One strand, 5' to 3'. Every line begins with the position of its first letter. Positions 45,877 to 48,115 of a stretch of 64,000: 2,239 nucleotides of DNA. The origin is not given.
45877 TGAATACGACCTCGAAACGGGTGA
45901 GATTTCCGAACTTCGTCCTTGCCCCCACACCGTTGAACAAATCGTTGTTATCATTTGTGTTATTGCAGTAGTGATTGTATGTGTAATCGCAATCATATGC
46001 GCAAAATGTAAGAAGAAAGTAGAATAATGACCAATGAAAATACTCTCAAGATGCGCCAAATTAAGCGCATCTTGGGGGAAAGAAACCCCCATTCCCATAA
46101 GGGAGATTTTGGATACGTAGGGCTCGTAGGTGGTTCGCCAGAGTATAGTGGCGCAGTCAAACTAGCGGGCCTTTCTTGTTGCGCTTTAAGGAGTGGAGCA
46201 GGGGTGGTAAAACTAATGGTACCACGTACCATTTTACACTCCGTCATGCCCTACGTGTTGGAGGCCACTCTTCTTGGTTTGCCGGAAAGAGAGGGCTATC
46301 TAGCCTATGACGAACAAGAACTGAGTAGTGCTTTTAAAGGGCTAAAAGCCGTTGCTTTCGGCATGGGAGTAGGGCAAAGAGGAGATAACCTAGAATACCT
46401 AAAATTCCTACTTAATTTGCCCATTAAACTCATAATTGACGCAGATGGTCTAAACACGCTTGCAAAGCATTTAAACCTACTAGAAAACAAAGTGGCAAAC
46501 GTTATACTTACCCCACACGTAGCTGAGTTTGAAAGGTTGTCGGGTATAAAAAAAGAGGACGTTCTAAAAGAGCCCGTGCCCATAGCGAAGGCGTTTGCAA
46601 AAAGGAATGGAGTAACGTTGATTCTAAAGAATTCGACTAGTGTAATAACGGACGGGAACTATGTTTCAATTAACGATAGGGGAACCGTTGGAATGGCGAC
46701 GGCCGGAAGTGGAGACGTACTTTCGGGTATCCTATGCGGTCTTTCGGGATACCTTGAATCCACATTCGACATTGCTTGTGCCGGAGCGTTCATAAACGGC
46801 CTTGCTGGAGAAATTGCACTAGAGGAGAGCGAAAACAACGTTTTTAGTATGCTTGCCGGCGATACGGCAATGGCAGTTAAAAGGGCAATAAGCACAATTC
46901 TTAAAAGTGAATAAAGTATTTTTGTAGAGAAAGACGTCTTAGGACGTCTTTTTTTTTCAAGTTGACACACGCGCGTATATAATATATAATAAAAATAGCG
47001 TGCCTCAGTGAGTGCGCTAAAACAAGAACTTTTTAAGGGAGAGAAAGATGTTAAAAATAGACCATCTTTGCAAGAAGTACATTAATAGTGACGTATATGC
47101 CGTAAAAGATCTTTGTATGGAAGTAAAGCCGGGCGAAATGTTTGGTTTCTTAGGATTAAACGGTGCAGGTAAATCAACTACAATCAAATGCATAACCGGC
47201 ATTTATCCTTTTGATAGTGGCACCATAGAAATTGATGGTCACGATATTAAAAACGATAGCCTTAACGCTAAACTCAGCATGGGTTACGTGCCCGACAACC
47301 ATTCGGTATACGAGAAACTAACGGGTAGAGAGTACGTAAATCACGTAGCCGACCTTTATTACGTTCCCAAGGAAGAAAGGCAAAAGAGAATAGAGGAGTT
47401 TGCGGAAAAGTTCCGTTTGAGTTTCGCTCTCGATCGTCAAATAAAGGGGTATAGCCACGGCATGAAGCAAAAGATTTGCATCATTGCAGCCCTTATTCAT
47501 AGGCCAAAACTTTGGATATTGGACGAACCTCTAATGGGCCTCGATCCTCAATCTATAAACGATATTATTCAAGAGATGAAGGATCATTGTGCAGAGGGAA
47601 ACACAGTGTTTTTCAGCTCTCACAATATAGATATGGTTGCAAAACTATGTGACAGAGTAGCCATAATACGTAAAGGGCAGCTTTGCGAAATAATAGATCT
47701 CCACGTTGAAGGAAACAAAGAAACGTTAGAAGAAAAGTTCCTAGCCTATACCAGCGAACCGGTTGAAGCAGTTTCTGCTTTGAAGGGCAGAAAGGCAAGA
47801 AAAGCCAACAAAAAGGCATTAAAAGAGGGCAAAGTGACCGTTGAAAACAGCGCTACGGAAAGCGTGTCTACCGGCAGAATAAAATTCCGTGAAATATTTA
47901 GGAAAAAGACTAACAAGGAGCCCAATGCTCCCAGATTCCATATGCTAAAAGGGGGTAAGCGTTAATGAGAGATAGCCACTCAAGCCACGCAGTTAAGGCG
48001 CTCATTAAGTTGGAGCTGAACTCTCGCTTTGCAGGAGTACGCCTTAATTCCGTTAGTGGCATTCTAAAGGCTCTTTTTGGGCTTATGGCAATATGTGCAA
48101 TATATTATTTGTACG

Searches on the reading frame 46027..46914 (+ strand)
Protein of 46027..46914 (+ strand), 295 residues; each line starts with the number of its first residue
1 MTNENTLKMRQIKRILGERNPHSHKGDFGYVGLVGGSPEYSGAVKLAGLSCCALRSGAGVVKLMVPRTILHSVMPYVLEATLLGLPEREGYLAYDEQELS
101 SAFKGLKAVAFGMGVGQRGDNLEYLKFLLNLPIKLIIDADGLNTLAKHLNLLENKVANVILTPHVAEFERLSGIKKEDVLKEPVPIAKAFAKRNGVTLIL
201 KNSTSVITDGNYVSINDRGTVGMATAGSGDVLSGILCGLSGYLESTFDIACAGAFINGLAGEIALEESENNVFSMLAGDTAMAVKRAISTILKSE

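Call 57: search_protein_families(library=pfam, proteins=[window:46027-46914:+], max_evalue=0.00001)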
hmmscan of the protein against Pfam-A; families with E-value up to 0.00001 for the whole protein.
window:46027-46914:+ (295 aa): 1 family
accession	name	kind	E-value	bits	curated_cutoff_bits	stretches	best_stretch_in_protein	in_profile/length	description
PF01256.23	Carb_kinase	-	1.4e-43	149.5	27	1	31-270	1-229/242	NAD(P)H-hydrate dehydratase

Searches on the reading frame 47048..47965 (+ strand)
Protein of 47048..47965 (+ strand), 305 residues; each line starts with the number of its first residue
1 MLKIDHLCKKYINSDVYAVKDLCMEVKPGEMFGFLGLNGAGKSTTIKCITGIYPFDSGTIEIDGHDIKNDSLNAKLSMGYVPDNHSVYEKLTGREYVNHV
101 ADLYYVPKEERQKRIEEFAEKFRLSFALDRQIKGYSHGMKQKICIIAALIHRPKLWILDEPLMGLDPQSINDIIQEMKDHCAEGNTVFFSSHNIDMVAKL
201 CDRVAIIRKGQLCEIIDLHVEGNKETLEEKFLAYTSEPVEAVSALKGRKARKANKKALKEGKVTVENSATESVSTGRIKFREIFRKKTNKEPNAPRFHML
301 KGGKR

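Call 57: search_protein_families(library=pfam, proteins=[window:47048-47965:+], max_evalue=0.00001)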
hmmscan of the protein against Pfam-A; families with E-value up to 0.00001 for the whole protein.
window:47048-47965:+ (305 aa): 2 families
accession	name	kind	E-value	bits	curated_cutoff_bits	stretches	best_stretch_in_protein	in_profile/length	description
PF00005.33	ABC_tran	-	1.3e-30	107.3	25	1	20-162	2-136/137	ABC transporter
PF13304.12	AAA_21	-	1.5e-12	48.6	27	1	125-194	228-300/304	AAA domain, putative AbiEii toxin, Type IV TA system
